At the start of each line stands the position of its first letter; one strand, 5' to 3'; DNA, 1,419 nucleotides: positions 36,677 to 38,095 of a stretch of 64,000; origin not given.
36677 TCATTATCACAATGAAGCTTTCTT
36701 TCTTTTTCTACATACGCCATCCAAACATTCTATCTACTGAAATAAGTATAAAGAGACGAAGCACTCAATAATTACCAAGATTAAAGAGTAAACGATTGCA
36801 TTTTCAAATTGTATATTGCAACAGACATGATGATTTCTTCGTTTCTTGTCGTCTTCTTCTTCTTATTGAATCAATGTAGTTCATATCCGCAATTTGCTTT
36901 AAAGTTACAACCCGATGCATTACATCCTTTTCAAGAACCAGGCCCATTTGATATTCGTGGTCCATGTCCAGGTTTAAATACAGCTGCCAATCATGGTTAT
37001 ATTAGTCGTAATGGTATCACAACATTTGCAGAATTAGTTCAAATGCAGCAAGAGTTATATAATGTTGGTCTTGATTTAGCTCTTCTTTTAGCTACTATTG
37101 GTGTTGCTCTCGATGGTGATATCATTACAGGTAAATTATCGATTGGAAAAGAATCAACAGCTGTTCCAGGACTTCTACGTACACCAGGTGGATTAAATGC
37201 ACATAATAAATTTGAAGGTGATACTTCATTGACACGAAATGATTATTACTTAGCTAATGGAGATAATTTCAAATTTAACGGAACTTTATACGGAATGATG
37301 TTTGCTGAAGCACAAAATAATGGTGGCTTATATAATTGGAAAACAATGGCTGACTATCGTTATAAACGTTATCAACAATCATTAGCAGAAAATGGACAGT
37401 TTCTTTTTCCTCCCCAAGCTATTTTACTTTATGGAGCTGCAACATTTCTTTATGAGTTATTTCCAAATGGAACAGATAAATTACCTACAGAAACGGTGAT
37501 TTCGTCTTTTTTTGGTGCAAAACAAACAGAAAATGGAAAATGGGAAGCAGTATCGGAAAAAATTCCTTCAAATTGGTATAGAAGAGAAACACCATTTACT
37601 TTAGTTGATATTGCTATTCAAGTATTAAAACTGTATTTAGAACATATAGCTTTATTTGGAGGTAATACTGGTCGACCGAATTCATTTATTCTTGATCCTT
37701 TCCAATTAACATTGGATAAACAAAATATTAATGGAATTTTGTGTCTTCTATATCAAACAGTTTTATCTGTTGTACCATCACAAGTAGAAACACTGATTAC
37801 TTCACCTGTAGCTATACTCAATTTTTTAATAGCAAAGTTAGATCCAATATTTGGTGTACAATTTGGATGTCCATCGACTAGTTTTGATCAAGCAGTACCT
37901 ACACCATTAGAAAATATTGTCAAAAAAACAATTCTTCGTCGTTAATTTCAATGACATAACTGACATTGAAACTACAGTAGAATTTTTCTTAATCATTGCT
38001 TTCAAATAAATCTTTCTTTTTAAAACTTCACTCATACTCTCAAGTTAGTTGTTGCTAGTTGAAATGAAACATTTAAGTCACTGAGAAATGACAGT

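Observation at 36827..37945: Fungal-type heme-thiolate peroxygenase (PCP motif) in an intron-containing metazoan-like gene neighbourhood: candidate horizontally acquired gene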

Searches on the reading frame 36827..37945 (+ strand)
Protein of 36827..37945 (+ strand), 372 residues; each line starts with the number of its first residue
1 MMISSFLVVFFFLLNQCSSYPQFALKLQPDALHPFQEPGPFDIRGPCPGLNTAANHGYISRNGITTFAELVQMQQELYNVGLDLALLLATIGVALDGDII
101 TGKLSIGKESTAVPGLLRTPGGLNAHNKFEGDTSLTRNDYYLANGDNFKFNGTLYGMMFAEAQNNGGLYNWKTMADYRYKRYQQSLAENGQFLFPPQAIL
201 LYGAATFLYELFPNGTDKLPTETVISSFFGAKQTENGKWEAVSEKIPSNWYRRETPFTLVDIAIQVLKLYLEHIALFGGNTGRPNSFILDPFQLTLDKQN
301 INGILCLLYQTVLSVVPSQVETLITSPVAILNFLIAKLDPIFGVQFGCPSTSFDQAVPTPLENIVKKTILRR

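Call 3: search_protein_families(library=pfam, proteins=[window:36827-37945:+], max_evalue=0.01)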
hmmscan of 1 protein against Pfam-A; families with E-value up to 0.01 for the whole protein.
window:36827-37945:+ (372 aa): 1 family
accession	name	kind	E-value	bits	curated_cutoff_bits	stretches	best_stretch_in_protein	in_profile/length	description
PF01328.22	Peroxidase_2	-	2.5e-52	178.5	26.9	1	33-254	1-185/186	Peroxidase, family 2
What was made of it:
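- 36827..37945 (+): Single-exon coding sequence (372 aa plus TAA) of the long-UPO-like heme-thiolate protein, equal to A. vaga I4U23_015590. Pfam PF01328 at E=2.5e-52 (call 3).
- On Heme-thiolate peroxidase superfamily (Pfam PF01328 Peroxidase_2): 178.5 bits against a cut-off of 26.9, E=2.5e-52, model positions 1-185 of 186 (call 3).
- Checked: Not chance: Pfam PF01328 Peroxidase_2 scores E=2.5e-52, 178.5 bits against a cut-off of 26.9, covering 185 of 186 model positions (call 3).
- Family and fold: PF01328 at E=2.5e-52 (call 3).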

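Call 4: find_homologous_proteins(query=window:36827-37942:+)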
Query window:36827-37942:+ (372 aa): 662 proteins with E <= 0.001 among 3890 candidates; the best 120 are listed.
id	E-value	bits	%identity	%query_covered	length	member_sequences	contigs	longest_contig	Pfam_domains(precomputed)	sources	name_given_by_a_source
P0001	1.9e-250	848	100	100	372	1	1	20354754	PF01328.23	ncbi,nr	ncbi:hypothetical protein I4U23_015590 [Adineta vaga]|nr:hypothetical protein I4U23_015590 [Adineta 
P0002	3.3e-181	621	76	96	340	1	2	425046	PF01328.23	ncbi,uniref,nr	ncbi:unnamed protein product [Adineta ricciae]|uniref:Heme haloperoxidase family profile domain-cont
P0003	1.7e-155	536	65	94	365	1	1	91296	PF01328.23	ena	-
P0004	2.4e-154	532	66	91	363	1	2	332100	PF01328.23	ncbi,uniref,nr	ncbi:unnamed protein product [Adineta steineri]|uniref:Heme haloperoxidase family profile domain-con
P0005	1.8e-150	520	65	91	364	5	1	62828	PF01328.23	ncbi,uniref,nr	ncbi:unnamed protein product [Adineta steineri]|uniref:Heme haloperoxidase family profile domain-con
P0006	1.2e-149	517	64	91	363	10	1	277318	PF01328.23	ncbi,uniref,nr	ncbi:unnamed protein product [Adineta steineri]|uniref:Heme haloperoxidase family profile domain-con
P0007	7.9e-146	504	63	94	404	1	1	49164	PF01328.23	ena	-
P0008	3.1e-133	463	57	95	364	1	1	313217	PF01328.23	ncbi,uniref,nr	ncbi:unnamed protein product [Adineta steineri]|uniref:Heme haloperoxidase family profile domain-con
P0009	3.6e-112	394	73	63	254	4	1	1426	PF01328.23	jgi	jgi:hypothetical protein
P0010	2.0e-103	365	54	86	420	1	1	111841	PF01328.23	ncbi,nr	ncbi:hypothetical protein MMC25_006662 [Agyrium rufum]|nr:hypothetical protein [Agyrium rufum]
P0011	2.3e-99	351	53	86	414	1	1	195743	PF01328.23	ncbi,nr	ncbi:MAG: hypothetical protein M1837_003495 [Sclerophora amabilis]|nr:MAG: hypothetical protein M183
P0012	1.6e-98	349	49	89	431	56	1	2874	PF01328.23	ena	-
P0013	1.4e-97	346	51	89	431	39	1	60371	PF01328.23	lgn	-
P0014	3.8e-97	344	53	86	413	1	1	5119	PF01328.23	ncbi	ncbi:MAG: hypothetical protein Q9187_006925 [Circinaria calcarea]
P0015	4.3e-96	341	51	86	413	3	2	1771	PF01328.23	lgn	-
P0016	1.3e-94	336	49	86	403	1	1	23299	PF01328.23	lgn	-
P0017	2.7e-94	335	52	84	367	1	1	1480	PF01328.23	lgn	-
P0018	4.9e-94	334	51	86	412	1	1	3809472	PF01328.23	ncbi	ncbi:hypothetical protein ACLMJK_002540 [Lecanora helva]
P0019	8.9e-94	333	50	86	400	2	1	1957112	PF01328.23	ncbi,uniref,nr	ncbi:putative aromatic peroxygenase [Mollisia scopiformis]|uniref:Putative aromatic peroxygenase n=1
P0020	1.0e-93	333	49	89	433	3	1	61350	PF01328.23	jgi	jgi:hypothetical protein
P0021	1.7e-93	332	49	86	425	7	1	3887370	PF01328.23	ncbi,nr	ncbi:hypothetical protein BKA63DRAFT_399697 [Paraphoma chrysanthemicola]|nr:hypothetical protein BKA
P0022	2.8e-93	331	50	87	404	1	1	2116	PF01328.23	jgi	-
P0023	2.9e-93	331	50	86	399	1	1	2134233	PF01328.23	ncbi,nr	ncbi:hypothetical protein N0V90_007869 [Kalmusia sp. IMI 367209]|nr:hypothetical protein N0V90_00786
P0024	5.6e-93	330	49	88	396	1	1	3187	PF01328.23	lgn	-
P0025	2.9e-92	328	49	86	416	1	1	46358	PF01328.23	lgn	-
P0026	4.5e-92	327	49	86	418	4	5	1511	PF01328.23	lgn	-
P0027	6.2e-92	327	50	86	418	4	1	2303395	PF01328.23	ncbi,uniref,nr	ncbi:Putative chloroperoxidase [Septoria linicola]|uniref:Chloroperoxidase n=1 Tax=Septoria linicola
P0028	1.6e-91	326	51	86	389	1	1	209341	PF01328.23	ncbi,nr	ncbi:hypothetical protein MMC13_007649 [Lambiella insularis]|nr:hypothetical protein [Lambiella insu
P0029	1.9e-91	325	49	86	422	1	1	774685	PF01328.23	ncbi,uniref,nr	ncbi:hypothetical protein BDV96DRAFT_580439 [Lophiotrema nucula]|uniref:Heme haloperoxidase family p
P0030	2.2e-91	325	52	84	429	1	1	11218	PF01328.23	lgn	-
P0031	2.3e-91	325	51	86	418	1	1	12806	PF01328.23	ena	-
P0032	4.8e-91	324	48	86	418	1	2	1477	PF01328.23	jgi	-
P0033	6.9e-91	323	49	86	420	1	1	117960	PF01328.23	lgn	-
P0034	7.6e-91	323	49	86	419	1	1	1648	PF01328.23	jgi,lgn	-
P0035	7.8e-91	323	45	86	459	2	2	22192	PF01328.23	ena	-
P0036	8.0e-91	323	49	86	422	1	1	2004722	PF01328.23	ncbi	ncbi:Nn.00g065130.m01.CDS01 [Neocucurbitaria sp. VM-36]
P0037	9.1e-91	323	49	86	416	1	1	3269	PF01328.23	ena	-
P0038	9.6e-91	323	50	86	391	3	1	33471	PF01328.23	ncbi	ncbi:MAG: hypothetical protein Q9188_003590 [Gyalolechia gomerana]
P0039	9.6e-91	323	48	86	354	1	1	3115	PF01328.23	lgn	-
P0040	1.0e-90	323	50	86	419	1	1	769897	PF01328.23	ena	-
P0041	1.8e-90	322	50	86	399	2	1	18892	PF01328.23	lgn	-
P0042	2.3e-90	322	48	89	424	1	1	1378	PF01328.23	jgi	-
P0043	3.7e-90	321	47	88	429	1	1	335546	PF01328.23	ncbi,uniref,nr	ncbi:Cloroperoxidase [Plenodomus tracheiphilus IPT5]|uniref:Cloroperoxidase n=1 Tax=Plenodomus trach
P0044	3.9e-90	321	50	86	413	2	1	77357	PF01328.23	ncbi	ncbi:MAG: hypothetical protein Q9220_007492 [cf. Caloplaca sp. 1 TL-2023]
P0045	4.1e-90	321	48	86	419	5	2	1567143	PF01328.23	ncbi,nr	ncbi:glycerol-3-phosphate mitochondrial precursor [Stemphylium lycopersici]|nr:glycerol-3-phosphate 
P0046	4.2e-90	321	50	87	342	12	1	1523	PF01328.23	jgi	-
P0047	4.4e-90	321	48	88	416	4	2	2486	PF01328.23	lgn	-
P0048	5.1e-90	321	50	86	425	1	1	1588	PF01328.23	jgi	-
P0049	5.5e-90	321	49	86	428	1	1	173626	PF01328.23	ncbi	ncbi:hypothetical protein MBLNU459_g5561t1 [Dothideomycetes sp. NU459]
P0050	5.7e-90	320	50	87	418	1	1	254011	PF01328.23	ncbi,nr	ncbi:hypothetical protein MMC30_005619 [Trapelia coarctata]|nr:hypothetical protein [Trapelia coarct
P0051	6.0e-90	320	49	86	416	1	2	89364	PF01328.23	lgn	-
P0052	7.5e-90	320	49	84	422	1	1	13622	PF01328.23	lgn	-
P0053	7.8e-90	320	51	86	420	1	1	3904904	PF01328.23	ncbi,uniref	ncbi:hypothetical protein PVAG01_06427 [Phlyctema vagabunda]|uniref:Heme haloperoxidase family profi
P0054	1.0e-89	320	48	86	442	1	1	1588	PF01328.23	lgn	-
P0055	2.0e-89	319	51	86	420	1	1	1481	PF01328.23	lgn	-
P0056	2.3e-89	318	49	86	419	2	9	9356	PF01328.23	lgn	-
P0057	2.5e-89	318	48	86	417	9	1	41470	PF01328.23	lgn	-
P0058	2.5e-89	318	48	88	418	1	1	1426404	PF01328.23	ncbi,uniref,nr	ncbi:uncharacterized protein LTR77_004868 [Saxophila tyrrhenica]|uniref:Heme haloperoxidase family p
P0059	2.6e-89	318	49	86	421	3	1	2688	PF01328.23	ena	-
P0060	2.6e-89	318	50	86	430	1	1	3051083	PF01328.23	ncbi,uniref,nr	ncbi:hypothetical protein PRZ48_009135 [Zasmidium cellare]|uniref:Heme haloperoxidase family profile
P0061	2.7e-89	318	49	86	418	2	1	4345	PF01328.23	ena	-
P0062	3.3e-89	318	50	86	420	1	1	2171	PF01328.23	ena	-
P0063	3.4e-89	318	60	66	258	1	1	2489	PF01328.23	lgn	-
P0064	3.6e-89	318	50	86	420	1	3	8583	PF01328.23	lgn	-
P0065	4.4e-89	318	48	86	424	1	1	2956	PF01328.23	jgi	jgi:hypothetical protein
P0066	4.4e-89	318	50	86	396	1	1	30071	PF01328.23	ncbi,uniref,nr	ncbi:putative aromatic peroxygenase [Saccharata proteae CBS 121410]|uniref:Aromatic peroxygenase n=1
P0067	6.0e-89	317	49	86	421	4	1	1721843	PF01328.23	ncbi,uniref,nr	ncbi:putative aromatic peroxygenase [Hyaloscypha variabilis F]|uniref:Putative aromatic peroxygenase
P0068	7.2e-89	317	50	87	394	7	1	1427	PF01328.23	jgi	-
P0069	7.6e-89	317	47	88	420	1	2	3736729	PF01328.23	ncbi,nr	ncbi:MAG: hypothetical protein M1821_000757 [Bathelium mastoideum]|nr:MAG: hypothetical protein M182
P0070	7.7e-89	317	51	86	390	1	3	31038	PF01328.23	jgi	-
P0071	8.4e-89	317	49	86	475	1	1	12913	PF01328.23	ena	-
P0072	8.9e-89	317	48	86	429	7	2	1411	PF01328.23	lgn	-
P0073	1.4e-88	316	49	86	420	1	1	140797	PF01328.23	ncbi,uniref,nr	ncbi:Cloroperoxidase [Clathrospora elynae]|uniref:Cloroperoxidase n=1 Tax=Clathrospora elynae TaxID=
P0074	1.5e-88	316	50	86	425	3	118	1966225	PF01328.23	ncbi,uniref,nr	ncbi:hypothetical protein HBH56_050320 [Parastagonospora nodorum]|uniref:Heme haloperoxidase family 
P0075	1.5e-88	316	47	88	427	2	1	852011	PF01328.23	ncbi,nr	ncbi:hypothetical protein J1614_001746 [Plenodomus biglobosus]|nr:hypothetical protein J1614_001746 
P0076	1.8e-88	316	49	86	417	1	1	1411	PF01328.23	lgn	-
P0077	1.8e-88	316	48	89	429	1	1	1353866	PF01328.23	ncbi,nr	ncbi:hypothetical protein NX059_008752 [Plenodomus lindquistii]|nr:hypothetical protein NX059_008752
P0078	2.1e-88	315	48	86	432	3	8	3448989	PF01328.23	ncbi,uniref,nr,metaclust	ncbi:hypothetical protein CFE70_007046 [Pyrenophora teres f. teres 0-1]|uniref:Heme haloperoxidase f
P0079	2.7e-88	315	47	88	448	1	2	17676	PF01328.23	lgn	-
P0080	2.7e-88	315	48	86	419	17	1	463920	PF01328.23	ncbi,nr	ncbi:unnamed protein product [Alternaria burnsii]|nr:unnamed protein product [Alternaria burnsii]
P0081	3.0e-88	315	47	88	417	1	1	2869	PF01328.23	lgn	-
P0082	3.0e-88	315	50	86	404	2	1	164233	PF01328.23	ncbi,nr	ncbi:hypothetical protein MMC17_006215 [Xylographa soralifera]|nr:hypothetical protein [Xylographa s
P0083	3.3e-88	315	48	87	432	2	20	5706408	PF01328.23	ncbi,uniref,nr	ncbi:heme-thiolate peroxidase aromatic peroxygenase protein [Pyrenophora tritici-repentis]|uniref:Un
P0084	3.4e-88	315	50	86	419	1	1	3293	PF01328.23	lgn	-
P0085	3.6e-88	315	47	86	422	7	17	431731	PF01328.23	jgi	jgi:hypothetical protein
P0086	3.7e-88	315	46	88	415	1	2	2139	PF01328.23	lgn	-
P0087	3.7e-88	315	48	84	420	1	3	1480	PF01328.23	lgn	-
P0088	3.9e-88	314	47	84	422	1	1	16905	PF01328.23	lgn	-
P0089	3.9e-88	314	50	86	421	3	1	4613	PF01328.23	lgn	-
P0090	5.4e-88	314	49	86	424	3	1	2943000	PF01328.23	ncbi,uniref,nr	ncbi:putative aromatic peroxygenase [Coleophoma cylindrospora]|uniref:Putative aromatic peroxygenase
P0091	5.6e-88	314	49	86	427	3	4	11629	PF01328.23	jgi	jgi:hypothetical protein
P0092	5.7e-88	314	48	86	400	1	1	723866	PF01328.23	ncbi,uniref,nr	ncbi:hypothetical protein HYFRA_00010056 [Hymenoscyphus fraxineus]|uniref:Heme haloperoxidase family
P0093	5.9e-88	314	50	86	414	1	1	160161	PF01328.23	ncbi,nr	ncbi:hypothetical protein MMC32_004353 [Xylographa parallela]|nr:hypothetical protein [Xylographa pa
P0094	6.7e-88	314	49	86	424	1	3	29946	PF01328.23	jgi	jgi:hypothetical protein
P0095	6.8e-88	314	49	86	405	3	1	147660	PF01328.23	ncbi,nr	ncbi:hypothetical protein MMC34_005595 [Xylographa carneopallida]|nr:hypothetical protein [Xylograph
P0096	7.3e-88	314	52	80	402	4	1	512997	PF01328.23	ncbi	ncbi:MAG: hypothetical protein Q9202_000436 [Teloschistes flavicans]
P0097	8.4e-88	313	48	86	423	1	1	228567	PF01328.23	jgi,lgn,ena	-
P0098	8.9e-88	313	47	86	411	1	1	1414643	PF01328.23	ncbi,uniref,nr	ncbi:heme-thiolate peroxidase aromatic peroxygenase like [Pyrenophora seminiperda CCB06]|uniref:Heme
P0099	1.0e-87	313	48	86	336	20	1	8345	PF01328.23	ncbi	ncbi:Cloroperoxidase, partial [Aureobasidium melanogenum]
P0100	1.7e-87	312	50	86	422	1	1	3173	PF01328.23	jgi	jgi:hypothetical protein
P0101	1.7e-87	312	47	88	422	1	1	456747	PF01328.23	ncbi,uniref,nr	ncbi:putative aromatic peroxygenase [Aulographum hederae CBS 113979]|uniref:Putative aromatic peroxy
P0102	2.0e-87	312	48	86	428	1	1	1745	PF01328.23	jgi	jgi:hypothetical protein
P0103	2.1e-87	312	48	86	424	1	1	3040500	PF01328.23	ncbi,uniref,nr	ncbi:unnamed protein product [Periconia digitata]|uniref:Heme haloperoxidase family profile domain-c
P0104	2.3e-87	312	48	86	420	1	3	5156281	PF01328.23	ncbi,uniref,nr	ncbi:unnamed protein product [Diplocarpon coronariae]|uniref:Heme haloperoxidase family profile doma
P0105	2.3e-87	312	50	86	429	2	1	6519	PF01328.23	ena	-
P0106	2.4e-87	312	49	86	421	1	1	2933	PF01328.23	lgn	-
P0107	2.7e-87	312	48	86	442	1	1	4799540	PF01328.23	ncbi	ncbi:hypothetical protein PZA11_001716 [Diplocarpon coronariae]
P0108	2.8e-87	312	48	86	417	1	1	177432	PF01328.23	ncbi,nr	ncbi:hypothetical protein N0V82_003571 [Gnomoniopsis sp. IMI 355080]|nr:hypothetical protein N0V82_0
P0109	2.8e-87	312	48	86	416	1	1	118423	PF01328.23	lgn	-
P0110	2.9e-87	312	49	86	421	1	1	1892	PF01328.23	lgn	-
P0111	2.9e-87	312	48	86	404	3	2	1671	PF01328.23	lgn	-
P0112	3.3e-87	311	46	86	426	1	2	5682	PF01328.23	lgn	-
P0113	3.5e-87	311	48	86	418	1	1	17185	PF01328.23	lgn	-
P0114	3.6e-87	311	50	86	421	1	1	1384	PF01328.23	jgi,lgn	-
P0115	3.9e-87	311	49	84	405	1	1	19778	PF01328.23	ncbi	ncbi:MAG: hypothetical protein Q9218_004401 [Villophora microphyllina]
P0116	4.6e-87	311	46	86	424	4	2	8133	PF01328.23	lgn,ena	-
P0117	4.7e-87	311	50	86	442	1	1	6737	PF01328.23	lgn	-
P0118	4.8e-87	311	50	86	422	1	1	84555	PF01328.23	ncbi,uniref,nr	ncbi:Cloroperoxidase [Periconia macrospinosa]|uniref:Cloroperoxidase n=1 Tax=Periconia macrospinosa 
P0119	5.2e-87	311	49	86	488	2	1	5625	PF01328.23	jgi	jgi:hypothetical protein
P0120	5.8e-87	311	48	86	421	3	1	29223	PF01328.23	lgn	-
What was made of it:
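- On Horizontally acquired ('foreign') gene of bdelloid rotifers: Named top-120 hits are Adineta, then fungi only (call 4).
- Host: 100% identity to A. vaga I4U23_015590 on a 20.35-Mb contig (call 4). The nearest named non-rotifer homologs are all fungi (call 4). Identity to fungi is only about 50% (call 4). The contig is 20.35 Mb (call 4).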

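Call 6: search_solved_structures(query=window:36827-37942:+, show_alignments=2)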
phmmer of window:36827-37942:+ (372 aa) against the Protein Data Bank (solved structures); distinct sequences matched with E-value up to 0.001: 22.
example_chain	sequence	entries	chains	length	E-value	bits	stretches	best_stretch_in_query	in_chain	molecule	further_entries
9rfy_A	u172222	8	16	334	7e-41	144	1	25-231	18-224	Heme-thiolate peroxidase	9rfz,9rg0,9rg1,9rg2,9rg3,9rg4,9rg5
7pn4_A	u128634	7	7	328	2.9e-39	138.7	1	24-349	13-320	Aromatic peroxygenase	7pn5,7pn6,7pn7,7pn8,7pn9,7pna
5oxt_A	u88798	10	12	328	8e-39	137.3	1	24-349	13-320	UNSPECIFIC PEROXYGENASE | Aromatic peroxygenase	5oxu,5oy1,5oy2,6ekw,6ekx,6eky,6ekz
9j1q_A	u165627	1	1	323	8.5e-39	137.2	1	24-349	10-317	Aromatic peroxygenase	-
8av5_A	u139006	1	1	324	8.7e-39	137.2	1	24-349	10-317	Aromatic peroxygenase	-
9jlh_A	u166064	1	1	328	1.5e-38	136.4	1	24-349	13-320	Aromatic peroxygenase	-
9j1x_A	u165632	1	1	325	6.6e-38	134.3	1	24-342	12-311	Aromatic peroxygenase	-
2yor_A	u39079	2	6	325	2.1e-37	132.6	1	24-349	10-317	AROMATIC PEROXYGENASE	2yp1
9he6_A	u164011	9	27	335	6.9e-37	130.9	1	24-256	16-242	Heme-thiolate peroxidase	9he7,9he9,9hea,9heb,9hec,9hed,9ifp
7zbp_A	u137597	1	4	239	5.7e-19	71.9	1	32-193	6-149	Marasmius rotula UPO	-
5fuk_A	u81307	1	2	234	7.5e-19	71.6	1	32-192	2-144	MROUPO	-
5fuj_A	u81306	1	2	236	7.7e-19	71.5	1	32-192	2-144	MROUPO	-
7znm_A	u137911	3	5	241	1.8e-18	70.4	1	32-229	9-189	Artificial Unspecific Peroxygenase | artificial unspecific peoxygenase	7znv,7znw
8rnj_A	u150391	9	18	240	1.9e-18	70.2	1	32-193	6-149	Unspecific peroxygenase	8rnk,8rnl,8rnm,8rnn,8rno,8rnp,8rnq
7zcl_A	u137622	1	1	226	3.2e-15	59.6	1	37-228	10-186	Collariella virescens UPO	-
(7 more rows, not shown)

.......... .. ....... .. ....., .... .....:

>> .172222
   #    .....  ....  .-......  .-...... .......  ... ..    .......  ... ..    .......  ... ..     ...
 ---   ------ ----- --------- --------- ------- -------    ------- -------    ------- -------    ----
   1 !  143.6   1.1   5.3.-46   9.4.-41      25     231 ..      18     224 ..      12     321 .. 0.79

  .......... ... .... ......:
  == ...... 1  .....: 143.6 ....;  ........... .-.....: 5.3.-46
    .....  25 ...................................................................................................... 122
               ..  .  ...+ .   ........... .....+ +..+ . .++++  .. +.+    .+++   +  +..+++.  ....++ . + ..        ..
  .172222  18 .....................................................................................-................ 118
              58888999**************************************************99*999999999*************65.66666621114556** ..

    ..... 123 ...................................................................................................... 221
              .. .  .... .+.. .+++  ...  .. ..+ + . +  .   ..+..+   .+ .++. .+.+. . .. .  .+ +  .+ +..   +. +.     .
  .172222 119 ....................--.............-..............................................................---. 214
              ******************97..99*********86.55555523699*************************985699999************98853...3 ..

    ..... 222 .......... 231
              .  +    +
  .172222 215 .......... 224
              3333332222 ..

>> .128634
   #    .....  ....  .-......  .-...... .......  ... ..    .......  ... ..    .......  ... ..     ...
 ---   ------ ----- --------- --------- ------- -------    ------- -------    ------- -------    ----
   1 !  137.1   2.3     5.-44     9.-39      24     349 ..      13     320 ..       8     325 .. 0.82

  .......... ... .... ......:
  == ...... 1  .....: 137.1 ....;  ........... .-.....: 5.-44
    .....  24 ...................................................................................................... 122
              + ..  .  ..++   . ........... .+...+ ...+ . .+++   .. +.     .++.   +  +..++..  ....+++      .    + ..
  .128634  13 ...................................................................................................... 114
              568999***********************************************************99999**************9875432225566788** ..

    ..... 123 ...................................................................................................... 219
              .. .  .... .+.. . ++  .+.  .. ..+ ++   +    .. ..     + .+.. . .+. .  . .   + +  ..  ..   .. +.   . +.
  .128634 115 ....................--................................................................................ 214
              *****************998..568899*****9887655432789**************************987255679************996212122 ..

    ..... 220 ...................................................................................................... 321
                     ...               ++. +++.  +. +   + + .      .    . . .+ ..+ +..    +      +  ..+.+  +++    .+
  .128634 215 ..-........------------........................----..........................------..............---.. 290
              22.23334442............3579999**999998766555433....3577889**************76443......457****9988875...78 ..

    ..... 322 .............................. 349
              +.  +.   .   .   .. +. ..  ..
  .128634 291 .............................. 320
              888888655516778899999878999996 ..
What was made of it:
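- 37415..37438 (+): Distal-helix segment Q197-AILLYG-A204. Gln197 replaces Arg189 and Ala204 replaces the acid-base Glu196 of AaeUPO. HMMER alignments to 9rfy and 7pn4 (call 6).
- Checked: Solved unspecific peroxygenase (UPO) sequences match at E=7e-41 to 2e-37 (call 6).
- Solved UPO sequences match at E about 1e-41 (call 6).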

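Call 10: find_encoding_contigs(protein=window:36827-37945:+, flank=10000, max_places=4)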
Protein window:36827-37945:+ (372 aa): no gene with exactly this product is on record in the collection.

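Call 12: find_encoding_contigs(protein=P0001, flank=10000, max_places=4)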
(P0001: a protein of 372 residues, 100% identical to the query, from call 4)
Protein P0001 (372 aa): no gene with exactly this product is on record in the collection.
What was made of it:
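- Tried and rejected: Exact look-up of the A. vaga protein in the contig index found nothing (calls 10, 12).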
